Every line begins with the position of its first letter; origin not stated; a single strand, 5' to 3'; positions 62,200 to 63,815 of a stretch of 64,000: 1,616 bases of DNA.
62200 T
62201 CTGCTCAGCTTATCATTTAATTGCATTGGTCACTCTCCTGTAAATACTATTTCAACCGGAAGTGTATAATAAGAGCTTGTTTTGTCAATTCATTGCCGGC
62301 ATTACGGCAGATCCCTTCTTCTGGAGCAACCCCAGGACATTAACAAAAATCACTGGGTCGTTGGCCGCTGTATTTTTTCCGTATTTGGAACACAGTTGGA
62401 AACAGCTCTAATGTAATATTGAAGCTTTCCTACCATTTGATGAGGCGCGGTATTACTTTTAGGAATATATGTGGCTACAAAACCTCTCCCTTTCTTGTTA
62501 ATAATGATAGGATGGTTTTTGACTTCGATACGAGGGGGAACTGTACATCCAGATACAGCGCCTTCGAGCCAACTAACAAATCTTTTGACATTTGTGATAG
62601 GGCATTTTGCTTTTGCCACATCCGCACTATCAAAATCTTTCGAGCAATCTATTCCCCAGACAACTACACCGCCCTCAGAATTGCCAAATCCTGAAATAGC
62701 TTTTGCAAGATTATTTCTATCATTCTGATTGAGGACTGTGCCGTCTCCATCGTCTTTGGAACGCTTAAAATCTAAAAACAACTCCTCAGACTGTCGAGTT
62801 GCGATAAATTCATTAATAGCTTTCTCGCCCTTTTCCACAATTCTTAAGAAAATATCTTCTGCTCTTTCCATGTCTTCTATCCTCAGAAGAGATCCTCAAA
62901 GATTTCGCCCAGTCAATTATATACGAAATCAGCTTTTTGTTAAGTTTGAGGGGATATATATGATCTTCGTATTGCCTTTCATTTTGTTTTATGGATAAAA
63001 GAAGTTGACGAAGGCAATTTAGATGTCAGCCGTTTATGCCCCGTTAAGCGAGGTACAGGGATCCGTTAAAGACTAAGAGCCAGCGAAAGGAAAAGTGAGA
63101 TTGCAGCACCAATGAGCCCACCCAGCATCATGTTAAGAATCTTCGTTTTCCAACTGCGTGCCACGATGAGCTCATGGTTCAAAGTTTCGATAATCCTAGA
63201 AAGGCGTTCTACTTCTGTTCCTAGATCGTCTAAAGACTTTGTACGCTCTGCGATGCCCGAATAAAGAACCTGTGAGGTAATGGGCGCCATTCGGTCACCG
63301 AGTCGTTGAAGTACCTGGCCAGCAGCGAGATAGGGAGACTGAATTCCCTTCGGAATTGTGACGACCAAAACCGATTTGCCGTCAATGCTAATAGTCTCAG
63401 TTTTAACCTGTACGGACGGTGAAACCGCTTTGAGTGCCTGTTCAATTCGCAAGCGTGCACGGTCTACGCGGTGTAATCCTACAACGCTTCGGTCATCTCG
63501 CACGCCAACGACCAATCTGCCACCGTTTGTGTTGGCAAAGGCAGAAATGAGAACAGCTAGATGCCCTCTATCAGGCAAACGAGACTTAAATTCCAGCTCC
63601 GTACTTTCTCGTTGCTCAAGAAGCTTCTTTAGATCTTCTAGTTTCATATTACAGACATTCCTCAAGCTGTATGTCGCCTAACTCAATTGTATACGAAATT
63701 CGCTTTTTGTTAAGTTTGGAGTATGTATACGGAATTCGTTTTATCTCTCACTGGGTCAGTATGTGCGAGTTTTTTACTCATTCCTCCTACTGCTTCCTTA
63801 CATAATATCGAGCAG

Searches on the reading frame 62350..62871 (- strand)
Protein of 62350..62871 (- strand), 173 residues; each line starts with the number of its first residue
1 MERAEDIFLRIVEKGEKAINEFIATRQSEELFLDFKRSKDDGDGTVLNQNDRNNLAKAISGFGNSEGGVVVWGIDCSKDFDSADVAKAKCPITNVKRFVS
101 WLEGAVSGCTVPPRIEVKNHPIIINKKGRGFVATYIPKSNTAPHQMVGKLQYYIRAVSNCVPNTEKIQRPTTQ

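Call 9: search_protein_families(library=ncbifam, proteins=[window:62350-62871:-], max_evalue=0.1)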
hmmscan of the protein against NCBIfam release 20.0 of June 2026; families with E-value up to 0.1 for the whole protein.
window:62350-62871:- (173 aa): 0 families

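Call 16: search_protein_families(library=pfam, proteins=[window:62350-62871:-], max_evalue=0.00001)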
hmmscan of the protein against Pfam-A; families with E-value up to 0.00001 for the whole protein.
window:62350-62871:- (173 aa): 1 family
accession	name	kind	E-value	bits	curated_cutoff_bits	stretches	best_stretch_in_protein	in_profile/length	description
PF04326.19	SLFN_AlbA_2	-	4.3e-09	37.4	25.3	1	29-161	1-115/118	Schlafen, AlbA_2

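Call 89: search_protein_families(library=padloc, proteins=[window:62350-62871:-], max_evalue=0.001)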
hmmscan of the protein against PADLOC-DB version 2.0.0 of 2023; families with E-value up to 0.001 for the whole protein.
window:62350-62871:- (173 aa): 0 families

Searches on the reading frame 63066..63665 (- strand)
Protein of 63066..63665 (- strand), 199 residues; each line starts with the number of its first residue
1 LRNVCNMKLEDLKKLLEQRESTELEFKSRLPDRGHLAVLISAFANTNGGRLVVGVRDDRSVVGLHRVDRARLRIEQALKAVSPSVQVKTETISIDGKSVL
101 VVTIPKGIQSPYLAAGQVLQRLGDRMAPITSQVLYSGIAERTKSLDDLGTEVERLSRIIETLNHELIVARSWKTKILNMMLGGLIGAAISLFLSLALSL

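Call 9: search_protein_families(library=ncbifam, proteins=[window:63066-63665:-], max_evalue=0.1)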
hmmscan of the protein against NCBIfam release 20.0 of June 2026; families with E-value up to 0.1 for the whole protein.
window:63066-63665:- (199 aa): 0 families

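Call 16: search_protein_families(library=pfam, proteins=[window:63066-63665:-], max_evalue=0.00001)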
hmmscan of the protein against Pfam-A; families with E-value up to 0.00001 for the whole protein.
window:63066-63665:- (199 aa): 1 family
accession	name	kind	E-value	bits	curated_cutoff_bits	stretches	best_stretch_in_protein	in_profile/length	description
PF04326.19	SLFN_AlbA_2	-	6.1e-23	82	25.3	1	20-126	1-114/118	Schlafen, AlbA_2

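Call 89: search_protein_families(library=padloc, proteins=[window:63066-63665:-], max_evalue=0.001)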
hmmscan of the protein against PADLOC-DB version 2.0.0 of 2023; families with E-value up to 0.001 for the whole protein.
window:63066-63665:- (199 aa): 0 families
